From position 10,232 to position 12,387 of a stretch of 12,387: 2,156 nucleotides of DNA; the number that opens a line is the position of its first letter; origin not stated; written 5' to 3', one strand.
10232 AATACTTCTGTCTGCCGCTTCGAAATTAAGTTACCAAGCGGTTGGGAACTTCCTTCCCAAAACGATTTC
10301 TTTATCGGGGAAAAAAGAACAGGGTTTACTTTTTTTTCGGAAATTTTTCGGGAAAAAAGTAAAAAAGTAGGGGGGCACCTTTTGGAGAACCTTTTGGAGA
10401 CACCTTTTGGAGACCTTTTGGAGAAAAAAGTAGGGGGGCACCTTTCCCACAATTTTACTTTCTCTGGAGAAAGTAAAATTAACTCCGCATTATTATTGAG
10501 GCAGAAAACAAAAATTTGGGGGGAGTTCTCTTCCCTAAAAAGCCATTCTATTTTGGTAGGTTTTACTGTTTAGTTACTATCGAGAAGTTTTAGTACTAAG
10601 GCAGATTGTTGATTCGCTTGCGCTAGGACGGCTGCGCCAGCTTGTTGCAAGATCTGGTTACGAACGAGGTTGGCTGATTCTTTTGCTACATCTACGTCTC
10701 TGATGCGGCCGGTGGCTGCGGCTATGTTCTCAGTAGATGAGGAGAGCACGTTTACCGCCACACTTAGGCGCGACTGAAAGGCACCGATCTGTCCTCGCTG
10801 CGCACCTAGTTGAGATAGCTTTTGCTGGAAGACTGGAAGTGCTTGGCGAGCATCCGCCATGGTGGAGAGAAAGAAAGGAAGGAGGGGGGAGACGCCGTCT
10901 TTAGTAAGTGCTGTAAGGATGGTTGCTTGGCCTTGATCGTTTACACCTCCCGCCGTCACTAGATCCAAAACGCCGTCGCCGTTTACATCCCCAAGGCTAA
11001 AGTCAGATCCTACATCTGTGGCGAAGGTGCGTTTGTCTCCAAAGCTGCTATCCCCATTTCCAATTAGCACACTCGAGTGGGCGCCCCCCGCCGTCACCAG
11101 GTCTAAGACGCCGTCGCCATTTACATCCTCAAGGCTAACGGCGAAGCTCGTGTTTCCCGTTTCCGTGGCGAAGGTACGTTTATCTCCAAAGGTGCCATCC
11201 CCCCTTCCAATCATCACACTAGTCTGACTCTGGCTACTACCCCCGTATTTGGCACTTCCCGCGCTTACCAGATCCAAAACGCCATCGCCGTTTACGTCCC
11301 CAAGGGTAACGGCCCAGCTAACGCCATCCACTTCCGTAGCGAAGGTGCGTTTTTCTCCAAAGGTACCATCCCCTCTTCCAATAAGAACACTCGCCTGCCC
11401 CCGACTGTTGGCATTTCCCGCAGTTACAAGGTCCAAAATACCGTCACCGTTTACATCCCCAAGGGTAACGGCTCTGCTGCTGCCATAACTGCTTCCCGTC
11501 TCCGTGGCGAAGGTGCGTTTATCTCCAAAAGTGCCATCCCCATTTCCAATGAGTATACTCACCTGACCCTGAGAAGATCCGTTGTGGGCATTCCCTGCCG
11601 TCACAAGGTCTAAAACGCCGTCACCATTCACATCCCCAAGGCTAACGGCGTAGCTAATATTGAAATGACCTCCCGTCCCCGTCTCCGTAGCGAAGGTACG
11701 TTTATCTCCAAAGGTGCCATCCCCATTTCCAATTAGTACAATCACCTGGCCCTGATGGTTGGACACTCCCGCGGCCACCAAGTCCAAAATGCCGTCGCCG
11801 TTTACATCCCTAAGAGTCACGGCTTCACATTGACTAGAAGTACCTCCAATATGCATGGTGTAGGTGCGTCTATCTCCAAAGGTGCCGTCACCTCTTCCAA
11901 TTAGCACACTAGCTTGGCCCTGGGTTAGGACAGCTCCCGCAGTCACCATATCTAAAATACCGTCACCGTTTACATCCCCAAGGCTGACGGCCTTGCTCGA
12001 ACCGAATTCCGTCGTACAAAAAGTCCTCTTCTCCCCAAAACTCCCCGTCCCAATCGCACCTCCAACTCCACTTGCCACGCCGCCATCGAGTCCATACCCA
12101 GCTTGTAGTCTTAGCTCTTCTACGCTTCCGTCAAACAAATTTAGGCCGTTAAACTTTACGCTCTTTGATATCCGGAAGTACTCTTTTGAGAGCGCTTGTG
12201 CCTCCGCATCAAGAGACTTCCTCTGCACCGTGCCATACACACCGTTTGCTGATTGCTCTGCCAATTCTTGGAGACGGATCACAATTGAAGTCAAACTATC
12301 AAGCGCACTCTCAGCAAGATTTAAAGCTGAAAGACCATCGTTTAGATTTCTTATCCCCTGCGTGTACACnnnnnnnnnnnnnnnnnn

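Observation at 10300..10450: Repeat- and homopolymer-laden promoter region of the collagen-like gene: 4x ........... tandem array nested inside a 22-bp direct repeat, plus G6, A6 and T8 tracts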

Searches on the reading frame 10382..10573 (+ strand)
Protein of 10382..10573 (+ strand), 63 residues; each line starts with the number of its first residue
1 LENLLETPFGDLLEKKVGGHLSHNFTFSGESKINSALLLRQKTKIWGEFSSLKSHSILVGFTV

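Call 47: search_protein_families(library=pfam, proteins=[window:10382-10573:+], max_evalue=1)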
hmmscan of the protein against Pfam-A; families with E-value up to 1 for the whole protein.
window:10382-10573:+ (63 aa): 1 family
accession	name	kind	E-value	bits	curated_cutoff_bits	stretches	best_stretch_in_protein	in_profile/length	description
PF12742.12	Gryzun-like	-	0.053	14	21.3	1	22-53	14-45/56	Gryzun, putative Golgi trafficking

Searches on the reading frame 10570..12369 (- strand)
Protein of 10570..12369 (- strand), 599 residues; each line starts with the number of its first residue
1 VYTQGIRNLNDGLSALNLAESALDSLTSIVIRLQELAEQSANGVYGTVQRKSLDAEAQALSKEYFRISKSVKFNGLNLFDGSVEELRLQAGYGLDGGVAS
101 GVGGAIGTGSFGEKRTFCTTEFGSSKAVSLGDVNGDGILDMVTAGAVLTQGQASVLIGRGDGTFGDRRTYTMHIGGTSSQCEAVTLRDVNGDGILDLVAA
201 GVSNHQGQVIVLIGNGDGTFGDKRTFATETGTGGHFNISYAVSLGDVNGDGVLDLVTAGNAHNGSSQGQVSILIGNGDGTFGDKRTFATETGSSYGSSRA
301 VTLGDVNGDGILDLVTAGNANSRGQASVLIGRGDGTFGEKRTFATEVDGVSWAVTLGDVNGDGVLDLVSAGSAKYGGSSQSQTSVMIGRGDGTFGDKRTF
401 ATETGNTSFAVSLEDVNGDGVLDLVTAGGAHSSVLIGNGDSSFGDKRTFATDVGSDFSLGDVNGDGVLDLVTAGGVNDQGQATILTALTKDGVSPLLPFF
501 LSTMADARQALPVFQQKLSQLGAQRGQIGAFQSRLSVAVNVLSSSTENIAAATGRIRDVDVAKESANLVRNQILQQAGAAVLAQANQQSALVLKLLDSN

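Call 6: search_protein_families(library=pfam, proteins=[window:10570-12369:-], max_evalue=0.01)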
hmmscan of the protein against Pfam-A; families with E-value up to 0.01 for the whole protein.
window:10570-12369:- (599 aa): 9 families
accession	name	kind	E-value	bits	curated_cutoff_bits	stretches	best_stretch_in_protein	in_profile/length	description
PF13517.12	FG-GAP_3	-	6.1e-56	187.3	26.9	7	305-368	1-60/61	FG-GAP-like repeat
PF01839.29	FG-GAP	-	2.3e-31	107.6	22.1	6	240-273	3-37/37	FG-GAP repeat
PF00700.27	Flagellin_C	-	7.5e-22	77.9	23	1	515-596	5-86/86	Bacterial flagellin C-terminal helical region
PF00669.25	Flagellin_N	-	2.2e-14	54.1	26.6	1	4-82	59-137/139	Bacterial flagellin N-terminal helical region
PF12256.14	TcdB_toxin_midN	-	7.2e-11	42.2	24.8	0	404-429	23-48/181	Insecticide toxin TcdB middle/N-terminal region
PF20615.3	DUF6802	-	6.7e-05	23.3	27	0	396-441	16-61/102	Family of unknown function (DUF6802)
PF00036.39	EF-hand_1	-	0.00041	20.2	25.4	0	457-470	6-19/29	EF hand domain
PF09954.14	DUF2188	-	0.0017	18.9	22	0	150-170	42-62/62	Uncharacterized protein conserved in bacteria (DUF2188)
PF00404.24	Dockerin_1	-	0.0039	17.8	22.9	0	130-138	35-43/57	Dockerin type I domain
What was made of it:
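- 10570..12387 (-): Flagellin gene with an FG-GAP repeat insert. Its N-terminus runs off the contig. Pfam Flagellin_N, Flagellin_C and seven FG-GAP_3 stretches (call 6).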

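Call 38: find_homologous_proteins(query=window:10570-12369:-, max_evalue=1e-20)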
Query window:10570-12369:- (599 aa): 6309 proteins with E <= 1e-20 among 8000 candidates; the best 120 are listed.
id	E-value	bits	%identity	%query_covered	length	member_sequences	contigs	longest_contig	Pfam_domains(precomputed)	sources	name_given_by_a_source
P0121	0.0e+0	1250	100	100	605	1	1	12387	PF01839.30,PF12256.15,PF13517.13,PF00700.28,PF00669.26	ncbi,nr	ncbi:MAG: hypothetical protein GX589_00830, partial [Deltaproteobacteria bacterium]|nr:hypothetical 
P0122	1.2e-202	692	47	63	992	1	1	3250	PF01839.30,PF12256.15,PF14326.12,PF14779.13,PF13517.13,PF26122.1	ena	-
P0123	1.0e-187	643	60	99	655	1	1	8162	PF01839.30,PF12256.15,PF13517.13,PF00700.28,PF00036.39,PF00669.26,PF26122.1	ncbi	-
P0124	1.1e-177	610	47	99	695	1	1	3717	PF01839.30,PF13517.13,PF00700.28,PF00669.26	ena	-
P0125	7.8e-175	601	56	99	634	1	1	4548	PF01839.30,PF13517.13,PF00700.28,PF00669.26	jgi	-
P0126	1.3e-174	600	53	99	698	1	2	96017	PF01839.30,PF12256.15,PF13517.13,PF00700.28,PF00669.26,PF26122.1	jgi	jgi:flagellin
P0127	9.3e-172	590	47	99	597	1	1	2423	PF01839.30,PF13517.13,PF00700.28,PF00669.26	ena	-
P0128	1.5e-169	583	62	97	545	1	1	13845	PF01839.30,PF13517.13,PF00700.28,PF00669.26,PF26122.1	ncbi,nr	ncbi:MAG: hypothetical protein GX589_10485, partial [Deltaproteobacteria bacterium]|nr:hypothetical 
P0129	4.4e-169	582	55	99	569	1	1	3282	PF01839.30,PF13517.13,PF00700.28,PF00669.26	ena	-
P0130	3.1e-164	566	48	91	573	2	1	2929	PF01839.30,PF13517.13,PF00700.28,PF26122.1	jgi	jgi:flagellin-like hook-associated protein FlgL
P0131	3.2e-164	566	48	99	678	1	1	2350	PF01839.30,PF12256.15,PF13517.13,PF00700.28,PF00669.26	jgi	-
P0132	4.4e-163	562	77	62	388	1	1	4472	PF01839.30,PF12256.15,PF13517.13,PF00700.28,PF26122.1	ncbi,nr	ncbi:MAG: hypothetical protein GX589_02730, partial [Deltaproteobacteria bacterium]|nr:hypothetical 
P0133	6.6e-162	558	55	99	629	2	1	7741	PF01839.30,PF13517.13,PF00700.28,PF00669.26,PF26122.1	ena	-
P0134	1.7e-156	540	52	99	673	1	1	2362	PF01839.30,PF12256.15,PF13517.13,PF00700.28,PF00669.26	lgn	-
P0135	1.9e-155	537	51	99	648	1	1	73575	PF01839.30,PF12256.15,PF13517.13,PF00700.28,PF00669.26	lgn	-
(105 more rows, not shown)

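Call 39: find_encoding_contigs(protein=P0128, flank=10000, max_places=4)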
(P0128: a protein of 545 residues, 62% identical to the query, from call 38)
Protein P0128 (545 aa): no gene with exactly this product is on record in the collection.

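Call 40: find_encoding_contigs(protein=P0132, flank=10000, max_places=4)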
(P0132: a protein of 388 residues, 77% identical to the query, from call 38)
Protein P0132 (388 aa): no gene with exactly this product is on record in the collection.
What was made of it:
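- On Iteron or direct-repeat operator array: The rest of the source MAG could not be searched (calls 39, 40).
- Tried and rejected: Other contigs of the same MAG, via flagellin paralogues P0128 and P0132: not on record (calls 39, 40).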

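Call 41: find_encoding_contigs(protein=P0123, flank=10000, max_places=4)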
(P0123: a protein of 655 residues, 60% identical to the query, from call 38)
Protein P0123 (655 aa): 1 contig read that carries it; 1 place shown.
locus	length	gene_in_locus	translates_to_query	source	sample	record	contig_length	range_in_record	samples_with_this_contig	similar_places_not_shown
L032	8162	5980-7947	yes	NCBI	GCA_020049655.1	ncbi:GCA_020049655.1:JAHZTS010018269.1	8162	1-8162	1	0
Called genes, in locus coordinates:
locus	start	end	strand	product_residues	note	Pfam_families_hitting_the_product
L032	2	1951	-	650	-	?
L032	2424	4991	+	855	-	PF07504:FTP, PF01447:Peptidase_M4 (weak), PF02868:Peptidase_M4_C, PF11617:Cu-binding_MopE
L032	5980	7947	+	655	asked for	PF00669:Flagellin_N, PF12256:TcdB_toxin_midN (faint), PF26122:CBM_Mok13 (faint), PF13517:FG-GAP_3, PF01839:FG-GAP (weak), PF13517:FG-GAP_3, PF01839:FG-GAP (weak), PF00700:Flagellin_C, +1 more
